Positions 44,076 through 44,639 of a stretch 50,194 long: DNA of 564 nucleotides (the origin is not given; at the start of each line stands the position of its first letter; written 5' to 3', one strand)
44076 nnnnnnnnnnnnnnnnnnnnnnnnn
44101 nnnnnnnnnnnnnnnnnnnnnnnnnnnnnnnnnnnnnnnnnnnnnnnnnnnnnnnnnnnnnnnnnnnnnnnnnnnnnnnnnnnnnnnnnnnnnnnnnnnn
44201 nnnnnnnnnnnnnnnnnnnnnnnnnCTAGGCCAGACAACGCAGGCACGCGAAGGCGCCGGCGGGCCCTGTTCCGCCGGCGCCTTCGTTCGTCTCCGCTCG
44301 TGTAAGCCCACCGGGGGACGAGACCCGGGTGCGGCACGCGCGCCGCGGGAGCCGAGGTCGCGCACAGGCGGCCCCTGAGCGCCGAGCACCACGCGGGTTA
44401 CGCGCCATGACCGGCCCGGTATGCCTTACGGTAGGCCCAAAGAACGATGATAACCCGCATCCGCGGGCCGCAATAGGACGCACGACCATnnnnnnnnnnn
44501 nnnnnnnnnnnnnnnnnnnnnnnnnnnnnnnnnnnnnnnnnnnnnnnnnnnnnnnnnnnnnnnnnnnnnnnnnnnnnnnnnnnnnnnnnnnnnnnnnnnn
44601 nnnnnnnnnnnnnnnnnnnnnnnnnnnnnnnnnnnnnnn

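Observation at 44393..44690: Candidate novel structured RNA of about 300 nt in a low-GC island between hppA and the ferredoxin gene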

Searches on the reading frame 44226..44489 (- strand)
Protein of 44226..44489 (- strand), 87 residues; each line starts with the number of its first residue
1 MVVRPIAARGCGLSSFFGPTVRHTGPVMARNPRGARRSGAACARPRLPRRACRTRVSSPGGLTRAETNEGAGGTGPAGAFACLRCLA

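Call 69: search_protein_families(library=pfam, proteins=[window:44226-44489:-], max_evalue=1)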
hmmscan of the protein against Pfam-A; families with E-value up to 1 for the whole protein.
window:44226-44489:- (87 aa): 0 families
